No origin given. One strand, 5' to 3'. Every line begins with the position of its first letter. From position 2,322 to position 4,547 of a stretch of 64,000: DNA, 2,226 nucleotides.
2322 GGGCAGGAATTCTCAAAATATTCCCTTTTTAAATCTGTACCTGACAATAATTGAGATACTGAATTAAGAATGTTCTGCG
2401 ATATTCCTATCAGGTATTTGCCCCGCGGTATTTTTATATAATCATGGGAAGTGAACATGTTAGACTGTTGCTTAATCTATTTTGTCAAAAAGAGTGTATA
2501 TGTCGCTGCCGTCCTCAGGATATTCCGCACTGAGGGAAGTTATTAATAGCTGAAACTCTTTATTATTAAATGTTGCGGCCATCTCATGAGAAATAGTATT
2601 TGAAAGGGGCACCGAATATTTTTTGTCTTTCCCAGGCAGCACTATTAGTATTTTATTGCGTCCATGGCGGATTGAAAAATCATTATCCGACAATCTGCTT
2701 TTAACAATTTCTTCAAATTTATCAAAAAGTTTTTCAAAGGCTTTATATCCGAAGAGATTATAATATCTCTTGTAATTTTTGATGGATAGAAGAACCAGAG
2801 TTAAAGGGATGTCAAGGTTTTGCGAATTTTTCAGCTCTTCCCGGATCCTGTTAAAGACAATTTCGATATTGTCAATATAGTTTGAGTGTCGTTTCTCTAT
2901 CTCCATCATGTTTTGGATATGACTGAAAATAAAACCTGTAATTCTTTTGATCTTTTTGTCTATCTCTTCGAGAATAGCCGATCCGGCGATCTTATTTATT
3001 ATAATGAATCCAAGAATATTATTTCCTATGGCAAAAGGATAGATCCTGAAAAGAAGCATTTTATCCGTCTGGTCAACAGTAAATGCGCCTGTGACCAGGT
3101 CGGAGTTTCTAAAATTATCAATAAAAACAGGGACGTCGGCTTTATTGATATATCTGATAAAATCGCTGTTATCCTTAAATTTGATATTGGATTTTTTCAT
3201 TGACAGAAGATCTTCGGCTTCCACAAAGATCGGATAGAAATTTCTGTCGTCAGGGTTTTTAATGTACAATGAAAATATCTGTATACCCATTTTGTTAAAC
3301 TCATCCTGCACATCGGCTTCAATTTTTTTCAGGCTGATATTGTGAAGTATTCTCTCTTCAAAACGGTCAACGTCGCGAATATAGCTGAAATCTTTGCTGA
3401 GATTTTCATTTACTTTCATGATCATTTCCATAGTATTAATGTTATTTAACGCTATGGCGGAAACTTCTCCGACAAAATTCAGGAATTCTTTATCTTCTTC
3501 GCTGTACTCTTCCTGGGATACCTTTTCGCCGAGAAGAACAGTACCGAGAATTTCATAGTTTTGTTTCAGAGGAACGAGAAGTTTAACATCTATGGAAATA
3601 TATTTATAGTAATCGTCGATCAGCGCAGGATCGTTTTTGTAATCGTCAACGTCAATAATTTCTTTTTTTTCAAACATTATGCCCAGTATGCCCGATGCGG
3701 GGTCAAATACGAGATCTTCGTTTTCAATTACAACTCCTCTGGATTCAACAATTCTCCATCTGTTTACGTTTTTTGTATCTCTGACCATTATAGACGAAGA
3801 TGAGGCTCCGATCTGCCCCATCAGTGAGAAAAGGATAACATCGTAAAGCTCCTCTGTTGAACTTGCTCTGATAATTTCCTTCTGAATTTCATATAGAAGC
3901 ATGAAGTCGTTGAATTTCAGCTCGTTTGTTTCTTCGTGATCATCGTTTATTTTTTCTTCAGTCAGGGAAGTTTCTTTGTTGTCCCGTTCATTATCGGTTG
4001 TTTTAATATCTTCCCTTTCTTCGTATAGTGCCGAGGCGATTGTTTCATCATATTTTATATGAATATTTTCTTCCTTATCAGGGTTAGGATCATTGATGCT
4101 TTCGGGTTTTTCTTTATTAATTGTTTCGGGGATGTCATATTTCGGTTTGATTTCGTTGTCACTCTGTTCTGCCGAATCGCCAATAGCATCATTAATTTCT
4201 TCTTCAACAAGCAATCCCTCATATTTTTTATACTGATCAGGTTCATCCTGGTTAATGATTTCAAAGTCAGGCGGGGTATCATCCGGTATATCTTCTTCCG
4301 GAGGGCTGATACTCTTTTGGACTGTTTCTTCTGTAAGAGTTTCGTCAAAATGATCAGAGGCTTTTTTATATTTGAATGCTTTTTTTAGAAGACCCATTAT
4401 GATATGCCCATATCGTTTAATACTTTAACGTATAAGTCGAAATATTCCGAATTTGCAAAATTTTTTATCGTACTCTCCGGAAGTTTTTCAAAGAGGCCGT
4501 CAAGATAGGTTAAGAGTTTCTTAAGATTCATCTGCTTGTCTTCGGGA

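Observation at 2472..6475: Translationally coupled operon: 692-aa poly-acidic protein plus GAF/degenerate-GGDEF effector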

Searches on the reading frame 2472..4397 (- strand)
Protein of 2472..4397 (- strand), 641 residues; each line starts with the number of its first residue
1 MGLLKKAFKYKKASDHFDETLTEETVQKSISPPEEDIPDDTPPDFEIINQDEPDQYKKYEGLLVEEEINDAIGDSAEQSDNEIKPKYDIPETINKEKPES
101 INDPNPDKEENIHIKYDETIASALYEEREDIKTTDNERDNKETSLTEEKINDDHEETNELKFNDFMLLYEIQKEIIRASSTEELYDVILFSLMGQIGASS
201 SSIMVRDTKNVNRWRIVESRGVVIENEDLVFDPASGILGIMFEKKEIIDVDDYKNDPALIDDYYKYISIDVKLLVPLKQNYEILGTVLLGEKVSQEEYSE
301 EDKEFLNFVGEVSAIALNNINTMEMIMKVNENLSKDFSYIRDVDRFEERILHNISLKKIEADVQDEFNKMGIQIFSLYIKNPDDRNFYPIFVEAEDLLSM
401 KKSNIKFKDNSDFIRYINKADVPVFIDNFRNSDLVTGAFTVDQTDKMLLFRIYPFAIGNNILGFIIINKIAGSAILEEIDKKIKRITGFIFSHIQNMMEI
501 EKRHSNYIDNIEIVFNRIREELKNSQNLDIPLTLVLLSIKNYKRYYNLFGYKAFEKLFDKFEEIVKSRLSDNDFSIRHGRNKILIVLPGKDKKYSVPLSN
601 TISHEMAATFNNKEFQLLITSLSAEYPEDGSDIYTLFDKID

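Call 3: search_protein_families(library=pfam, proteins=[window:2472-4397:-], max_evalue=1)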
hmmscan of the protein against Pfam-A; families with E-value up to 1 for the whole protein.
window:2472-4397:- (641 aa): 5 families
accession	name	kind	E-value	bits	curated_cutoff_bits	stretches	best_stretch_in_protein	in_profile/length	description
PF00990.26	GGDEF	-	2.7e-09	37.4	23.8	1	509-640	10-147/161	Diguanylate cyclase, GGDEF domain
PF13185.12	GAF_2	-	1.7e-07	32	28.6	1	179-317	2-135/136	GAF domain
PF01590.32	GAF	-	0.00023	22.2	22.4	1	181-317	2-133/133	GAF domain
PF15236.11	CCDC66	-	0.037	14.3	29.9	1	120-188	61-126/154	Coiled-coil domain-containing protein 66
PF16512.11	RhoGAP-FF1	-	0.093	13.7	30.1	1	518-563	21-66/80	p190-A and -B Rho GAPs FF domain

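Call 4: search_protein_families(library=ncbifam, proteins=[window:2472-4397:-], max_evalue=1)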
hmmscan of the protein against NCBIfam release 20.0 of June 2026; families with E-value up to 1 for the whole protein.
window:2472-4397:- (641 aa): 8 families
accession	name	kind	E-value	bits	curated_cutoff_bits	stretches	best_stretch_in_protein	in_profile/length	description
NF041606.1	dguan_cyc_DgcA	equivalog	1.3e-17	63.8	370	2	158-326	7-178/340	diguanylate cyclase DgcA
TIGR00254.1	GGDEF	domain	1.1e-07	31.7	37.4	1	510-610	15-115/168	diguanylate cyclase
TIGR02916.1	PEP_his_kin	equivalog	8.1e-07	28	300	1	177-329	316-469/679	XrtA/PEP-CTERM system histidine kinase PrsK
NF038266.1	diguan_SiaD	equivalog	1.5e-05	24.6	290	1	508-615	102-210/252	biofilm regulation diguanylate cyclase SiaD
NF007135.0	PRK09581.1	equivalog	2.9e-05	23.1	474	1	518-608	310-400/457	PleD family two-component system response regulator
NF051473.1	DigCycDgcsShew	equivalog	5e-05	22.8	400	1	517-639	152-272/291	diguanylate cyclase DgcS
NF011955.1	PRK15426.1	equivalog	0.00042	18.6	408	1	510-603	408-501/564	cellulose biosynthesis regulator diguanylate cyclase DgcQ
TIGR01817.1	nifA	equivalog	0.0045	15.8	528.85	1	166-324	5-163/534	nif-specific transcriptional activator NifA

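Call 7: find_homologous_proteins(query=window:2472-4397:-)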
Query window:2472-4397:- (641 aa): 19 proteins with E <= 0.001 among 8000 candidates.
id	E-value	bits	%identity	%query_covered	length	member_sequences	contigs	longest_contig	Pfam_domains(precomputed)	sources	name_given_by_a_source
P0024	1.7e-196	673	50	100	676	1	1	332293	PF13185.13,PF00990.27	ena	-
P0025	2.8e-186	639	53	86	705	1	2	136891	PF13185.13,PF00990.27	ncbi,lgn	-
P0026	6.2e-158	545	43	100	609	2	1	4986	PF13185.13,PF00990.27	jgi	jgi:GGDEF domain-containing protein/GAF domain-containing protein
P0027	2.3e-154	534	46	100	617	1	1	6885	PF13185.13,PF00990.27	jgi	-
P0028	4.2e-151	523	45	100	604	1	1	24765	PF13185.13,PF13492.13,PF00990.27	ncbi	ncbi:GAF domain-containing protein [Spirochaetota bacterium]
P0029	8.5e-125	436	38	100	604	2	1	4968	PF13185.13,PF00990.27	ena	-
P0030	1.7e-120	422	44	75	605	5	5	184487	PF13185.13,PF01590.33,PF00990.27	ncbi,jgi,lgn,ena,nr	ncbi:MAG: diguanylate cyclase [Spirochaetes bacterium]|nr:diguanylate cyclase [Spirochaetota bacteri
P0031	4.2e-119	417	43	75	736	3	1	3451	PF13185.13,PF00990.27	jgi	jgi:GGDEF domain-containing protein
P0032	3.5e-118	414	42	75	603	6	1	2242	PF13185.13,PF00990.27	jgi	jgi:GGDEF domain-containing protein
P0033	8.5e-118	413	43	76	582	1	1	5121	PF13185.13,PF01590.33,PF00990.27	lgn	-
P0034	9.8e-118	413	37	100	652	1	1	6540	PF01590.33,PF00990.27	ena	-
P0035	3.7e-117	411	36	100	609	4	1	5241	PF13185.13,PF01590.33,PF00990.27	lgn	-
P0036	9.3e-115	403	41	75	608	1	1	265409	PF13185.13,PF01590.33,PF00990.27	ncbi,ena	-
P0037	2.8e-112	395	40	75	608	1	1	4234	PF13185.13,PF01590.33,PF00990.27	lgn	-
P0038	1.2e-106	376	40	75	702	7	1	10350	PF00990.27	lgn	-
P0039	1.4e-92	330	36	85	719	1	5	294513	PF13185.13,PF01590.33,PF00990.27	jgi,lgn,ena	-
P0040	4.4e-92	328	33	84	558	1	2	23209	PF13185.13,PF01590.33,PF00990.27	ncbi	-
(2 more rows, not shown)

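Call 19: search_solved_structures(query=window:2472-4397:-, max_evalue=0.01, show_alignments=4)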
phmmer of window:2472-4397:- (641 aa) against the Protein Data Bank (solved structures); distinct sequences matched with E-value up to 0.01: 5.
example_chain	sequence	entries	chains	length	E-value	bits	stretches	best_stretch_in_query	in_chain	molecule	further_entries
4mcw_A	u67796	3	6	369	3.7e-05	25.9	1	181-339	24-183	Metal dependent phosphohydrolase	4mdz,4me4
2vzw_A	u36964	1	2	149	0.00036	22.6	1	233-323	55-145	PROBABLE HISTIDINE KINASE RESPONSE REGULATOR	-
3dba_A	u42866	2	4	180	0.0016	20.5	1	222-310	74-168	Cone cGMP-specific 3',5'-cyclic phosphodiesterase subunit alpha' | GafA domain of cone phosphodiesterase 6C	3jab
3jbq_1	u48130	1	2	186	0.0016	20.4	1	222-311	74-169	GafA domain of cone phosphodiesterase 6C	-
6hbz_A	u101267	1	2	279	0.0037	19.3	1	518-620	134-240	GGDEF domain protein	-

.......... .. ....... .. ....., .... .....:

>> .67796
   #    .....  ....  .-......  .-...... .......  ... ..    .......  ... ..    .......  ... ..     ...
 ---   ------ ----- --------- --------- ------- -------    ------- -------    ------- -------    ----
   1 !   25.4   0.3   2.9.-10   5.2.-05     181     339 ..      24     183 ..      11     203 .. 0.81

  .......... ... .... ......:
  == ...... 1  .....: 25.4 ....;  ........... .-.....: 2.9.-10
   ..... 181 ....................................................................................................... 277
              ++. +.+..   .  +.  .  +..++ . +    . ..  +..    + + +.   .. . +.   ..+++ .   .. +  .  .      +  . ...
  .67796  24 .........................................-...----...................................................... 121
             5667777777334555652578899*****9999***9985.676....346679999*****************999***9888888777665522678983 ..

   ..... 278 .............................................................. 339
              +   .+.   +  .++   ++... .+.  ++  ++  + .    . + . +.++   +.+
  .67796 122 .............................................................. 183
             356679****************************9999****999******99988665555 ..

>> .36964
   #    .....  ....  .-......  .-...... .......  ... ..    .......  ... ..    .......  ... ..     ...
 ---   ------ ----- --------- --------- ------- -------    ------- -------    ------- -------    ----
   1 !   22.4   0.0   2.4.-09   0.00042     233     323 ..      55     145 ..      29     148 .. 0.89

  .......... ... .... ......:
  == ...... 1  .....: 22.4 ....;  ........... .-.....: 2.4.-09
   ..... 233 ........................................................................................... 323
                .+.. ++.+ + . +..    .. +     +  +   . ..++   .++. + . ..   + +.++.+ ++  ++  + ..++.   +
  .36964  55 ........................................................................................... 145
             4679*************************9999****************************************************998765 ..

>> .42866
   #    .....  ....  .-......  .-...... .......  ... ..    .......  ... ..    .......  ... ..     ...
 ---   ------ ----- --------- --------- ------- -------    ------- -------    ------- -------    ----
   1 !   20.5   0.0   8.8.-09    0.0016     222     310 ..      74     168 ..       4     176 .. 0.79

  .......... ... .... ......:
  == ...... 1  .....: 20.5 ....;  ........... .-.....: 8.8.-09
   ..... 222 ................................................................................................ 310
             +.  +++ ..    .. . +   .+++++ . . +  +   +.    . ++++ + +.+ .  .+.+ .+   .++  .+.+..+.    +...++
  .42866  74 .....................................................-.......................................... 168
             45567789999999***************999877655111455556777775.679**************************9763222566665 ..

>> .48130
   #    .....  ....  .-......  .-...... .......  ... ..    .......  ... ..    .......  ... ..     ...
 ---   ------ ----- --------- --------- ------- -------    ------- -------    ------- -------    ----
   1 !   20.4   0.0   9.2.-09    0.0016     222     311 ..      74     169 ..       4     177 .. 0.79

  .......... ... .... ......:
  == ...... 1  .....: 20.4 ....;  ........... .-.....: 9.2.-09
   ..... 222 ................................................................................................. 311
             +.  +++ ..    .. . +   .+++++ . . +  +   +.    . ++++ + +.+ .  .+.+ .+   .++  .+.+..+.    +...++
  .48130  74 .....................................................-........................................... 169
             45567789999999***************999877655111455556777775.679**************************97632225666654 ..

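Call 36: predict_structure(alignment_id=A2)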
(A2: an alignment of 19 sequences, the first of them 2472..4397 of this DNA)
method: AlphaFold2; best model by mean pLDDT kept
length: 641 residues; sequences in the alignment: 19
mean_pLDDT: 72.8   pTM: 0.39
mean pLDDT of the five models: 72.8, 70.5, 69.8, 69.1, 64.5
residues with pLDDT >= 90: 156; 70-90: 298; 50-70: 39; < 50: 148
segments of 3 or more residues with pLDDT < 50: 14-158
pLDDT, mean of each block of 10 residues (from residue 1): 62 50 34 32 30 28 29 30 33 29 30 30 32 29 33 43 72 87 91 86 88 88 74 90 91 90 89 90 90 71 89 90 78 79 90 87 93 94 89 87 85 86 86 87 90 89 94 90 92 88 58 70 83 90 85 85 83 74 87 89 89 83 89 82 71
secondary structure, 60 per line:
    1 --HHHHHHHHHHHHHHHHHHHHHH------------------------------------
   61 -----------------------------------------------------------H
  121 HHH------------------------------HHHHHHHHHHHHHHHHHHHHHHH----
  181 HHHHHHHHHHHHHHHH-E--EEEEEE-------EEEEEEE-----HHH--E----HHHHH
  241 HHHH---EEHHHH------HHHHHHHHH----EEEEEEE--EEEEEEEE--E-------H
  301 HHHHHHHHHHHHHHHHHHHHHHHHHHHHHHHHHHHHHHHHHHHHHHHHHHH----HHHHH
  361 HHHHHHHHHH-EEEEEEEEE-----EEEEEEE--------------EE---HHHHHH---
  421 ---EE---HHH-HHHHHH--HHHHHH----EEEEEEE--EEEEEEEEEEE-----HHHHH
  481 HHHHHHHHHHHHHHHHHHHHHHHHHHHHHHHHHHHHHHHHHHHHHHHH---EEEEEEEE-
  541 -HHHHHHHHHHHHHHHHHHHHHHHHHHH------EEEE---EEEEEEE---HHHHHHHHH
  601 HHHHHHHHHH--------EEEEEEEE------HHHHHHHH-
elements in order: H3-24 H120-123 H154-176 H181-196 E201-206 E214-220 H236-244 H250-253 H260-268 E273-279 E282-289 H300-351 H356-370 E372-380 E386-392 H412-417 H433-438 H441-446 E451-457 E460-470 H476-528 E532-539 H542-568 E575-578 E582-588 H592-610 E619-626 H633-640
